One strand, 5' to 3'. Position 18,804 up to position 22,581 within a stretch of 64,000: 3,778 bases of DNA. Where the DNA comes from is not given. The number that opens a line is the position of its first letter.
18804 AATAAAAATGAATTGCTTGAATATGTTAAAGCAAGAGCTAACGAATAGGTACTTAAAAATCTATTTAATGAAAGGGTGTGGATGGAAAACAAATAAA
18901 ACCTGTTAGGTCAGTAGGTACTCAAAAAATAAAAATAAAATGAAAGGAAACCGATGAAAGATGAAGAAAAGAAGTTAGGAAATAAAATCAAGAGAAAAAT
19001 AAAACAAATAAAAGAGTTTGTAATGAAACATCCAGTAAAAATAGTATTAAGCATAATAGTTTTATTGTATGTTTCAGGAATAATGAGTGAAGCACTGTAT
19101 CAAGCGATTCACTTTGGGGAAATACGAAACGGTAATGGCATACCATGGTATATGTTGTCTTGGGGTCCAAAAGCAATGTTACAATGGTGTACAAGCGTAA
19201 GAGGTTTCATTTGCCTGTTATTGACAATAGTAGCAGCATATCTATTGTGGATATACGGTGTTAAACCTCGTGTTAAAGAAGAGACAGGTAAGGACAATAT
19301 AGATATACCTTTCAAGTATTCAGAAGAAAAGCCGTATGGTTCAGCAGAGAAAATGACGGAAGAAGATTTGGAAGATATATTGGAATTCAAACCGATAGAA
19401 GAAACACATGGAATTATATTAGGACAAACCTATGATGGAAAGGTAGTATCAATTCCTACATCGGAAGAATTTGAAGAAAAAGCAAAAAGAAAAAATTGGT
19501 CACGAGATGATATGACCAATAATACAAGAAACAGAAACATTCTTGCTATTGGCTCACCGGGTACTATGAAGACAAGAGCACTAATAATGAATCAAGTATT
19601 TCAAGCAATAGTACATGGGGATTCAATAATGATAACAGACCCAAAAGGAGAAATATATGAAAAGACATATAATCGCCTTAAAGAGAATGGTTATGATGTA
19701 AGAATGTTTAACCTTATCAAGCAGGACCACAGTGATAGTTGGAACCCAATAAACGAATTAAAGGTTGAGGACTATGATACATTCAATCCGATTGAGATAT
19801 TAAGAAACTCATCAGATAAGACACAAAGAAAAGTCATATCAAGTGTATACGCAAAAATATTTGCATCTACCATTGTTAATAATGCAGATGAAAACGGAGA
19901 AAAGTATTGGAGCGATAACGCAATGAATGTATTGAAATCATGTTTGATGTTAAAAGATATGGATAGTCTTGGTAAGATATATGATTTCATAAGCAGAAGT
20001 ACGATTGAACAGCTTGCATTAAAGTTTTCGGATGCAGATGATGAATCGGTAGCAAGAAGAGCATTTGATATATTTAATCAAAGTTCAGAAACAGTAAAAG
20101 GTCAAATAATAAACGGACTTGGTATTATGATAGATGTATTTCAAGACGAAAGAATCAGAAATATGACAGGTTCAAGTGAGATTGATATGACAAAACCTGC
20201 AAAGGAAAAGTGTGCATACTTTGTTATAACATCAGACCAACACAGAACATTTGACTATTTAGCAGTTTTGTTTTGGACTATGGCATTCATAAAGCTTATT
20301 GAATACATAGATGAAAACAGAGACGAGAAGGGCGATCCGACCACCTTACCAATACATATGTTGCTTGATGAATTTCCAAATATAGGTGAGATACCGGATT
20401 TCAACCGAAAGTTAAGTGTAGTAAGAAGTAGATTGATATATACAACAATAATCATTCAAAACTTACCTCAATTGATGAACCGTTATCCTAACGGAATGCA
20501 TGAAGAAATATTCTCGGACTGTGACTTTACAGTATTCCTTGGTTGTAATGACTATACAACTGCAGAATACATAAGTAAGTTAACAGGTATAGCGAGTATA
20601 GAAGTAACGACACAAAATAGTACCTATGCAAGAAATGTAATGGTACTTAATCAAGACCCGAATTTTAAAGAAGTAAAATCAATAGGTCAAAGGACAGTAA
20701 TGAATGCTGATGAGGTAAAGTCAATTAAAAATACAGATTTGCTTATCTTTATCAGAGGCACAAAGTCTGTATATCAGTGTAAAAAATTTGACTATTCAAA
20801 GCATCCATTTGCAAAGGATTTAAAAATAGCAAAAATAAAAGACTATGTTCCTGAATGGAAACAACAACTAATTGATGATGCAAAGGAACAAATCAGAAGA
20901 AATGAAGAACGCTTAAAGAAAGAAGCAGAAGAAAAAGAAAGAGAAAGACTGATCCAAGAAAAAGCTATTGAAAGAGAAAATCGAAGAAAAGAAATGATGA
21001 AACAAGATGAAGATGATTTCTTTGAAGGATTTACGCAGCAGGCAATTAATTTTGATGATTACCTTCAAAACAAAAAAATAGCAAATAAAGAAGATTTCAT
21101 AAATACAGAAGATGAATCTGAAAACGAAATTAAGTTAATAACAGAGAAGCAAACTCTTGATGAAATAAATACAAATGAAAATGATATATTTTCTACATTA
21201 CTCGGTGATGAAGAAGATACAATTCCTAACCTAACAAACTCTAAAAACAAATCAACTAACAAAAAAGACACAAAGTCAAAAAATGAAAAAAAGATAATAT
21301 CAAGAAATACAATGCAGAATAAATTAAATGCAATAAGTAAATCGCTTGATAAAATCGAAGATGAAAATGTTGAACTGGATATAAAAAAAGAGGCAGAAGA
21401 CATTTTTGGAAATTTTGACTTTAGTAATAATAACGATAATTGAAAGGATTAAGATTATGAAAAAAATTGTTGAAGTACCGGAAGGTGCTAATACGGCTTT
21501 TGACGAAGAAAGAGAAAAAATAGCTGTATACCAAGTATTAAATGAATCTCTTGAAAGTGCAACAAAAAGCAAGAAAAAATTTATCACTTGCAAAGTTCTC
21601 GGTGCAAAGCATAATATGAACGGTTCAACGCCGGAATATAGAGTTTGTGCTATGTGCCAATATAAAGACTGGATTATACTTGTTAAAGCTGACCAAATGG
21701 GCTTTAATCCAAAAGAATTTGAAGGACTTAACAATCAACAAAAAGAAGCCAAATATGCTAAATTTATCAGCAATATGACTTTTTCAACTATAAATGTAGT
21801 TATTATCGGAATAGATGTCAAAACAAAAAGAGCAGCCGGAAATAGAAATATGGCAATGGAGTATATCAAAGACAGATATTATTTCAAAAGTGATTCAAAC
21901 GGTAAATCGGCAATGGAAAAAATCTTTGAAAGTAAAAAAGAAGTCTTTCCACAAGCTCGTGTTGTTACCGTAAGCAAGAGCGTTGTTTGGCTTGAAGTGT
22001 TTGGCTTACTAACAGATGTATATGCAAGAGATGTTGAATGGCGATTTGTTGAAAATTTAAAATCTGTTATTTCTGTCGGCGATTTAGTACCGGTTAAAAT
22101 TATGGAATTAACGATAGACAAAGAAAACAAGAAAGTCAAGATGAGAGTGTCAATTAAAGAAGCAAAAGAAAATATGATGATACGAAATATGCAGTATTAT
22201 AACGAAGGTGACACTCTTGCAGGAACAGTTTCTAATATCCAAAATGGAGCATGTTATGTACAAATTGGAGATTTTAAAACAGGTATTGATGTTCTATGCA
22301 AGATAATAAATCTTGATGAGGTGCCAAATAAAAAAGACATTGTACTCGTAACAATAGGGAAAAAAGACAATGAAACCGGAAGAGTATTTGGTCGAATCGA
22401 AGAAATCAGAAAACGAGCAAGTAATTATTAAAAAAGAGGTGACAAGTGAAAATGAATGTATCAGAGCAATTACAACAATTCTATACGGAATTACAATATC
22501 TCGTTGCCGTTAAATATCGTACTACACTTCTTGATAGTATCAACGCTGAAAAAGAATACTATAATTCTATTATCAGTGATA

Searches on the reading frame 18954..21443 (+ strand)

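Call 9: search_protein_families(library=pfam, proteins=[window:18954-21443:+], max_evalue=0.001)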
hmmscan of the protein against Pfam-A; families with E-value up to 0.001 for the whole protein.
window:18954-21443:+ (829 aa): 3 families
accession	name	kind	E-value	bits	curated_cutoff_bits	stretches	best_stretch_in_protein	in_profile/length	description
PF02534.20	T4SS-DNA_transf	-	7.1e-42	144.3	20.1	1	190-622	41-453/468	Type IV secretory system Conjugative DNA transfer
PF12696.13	TraG-D_C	-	9.7e-28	97.1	22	1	466-592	1-125/126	TraM recognition site of TraD and TraG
PF10412.15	TrwB_AAD_bind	-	2.6e-15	56.6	20.5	1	188-563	10-342/387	Type IV secretion-system coupling protein DNA-binding domain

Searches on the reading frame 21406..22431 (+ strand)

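Call 9: search_protein_families(library=pfam, proteins=[window:21406-22431:+], max_evalue=0.001)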
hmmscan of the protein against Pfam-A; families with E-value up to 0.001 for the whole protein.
window:21406-22431:+ (341 aa): 1 family
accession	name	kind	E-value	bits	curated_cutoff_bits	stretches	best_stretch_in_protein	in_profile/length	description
PF00575.29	S1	-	2.3e-06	28.3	22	0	265-327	2-69/74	S1 RNA binding domain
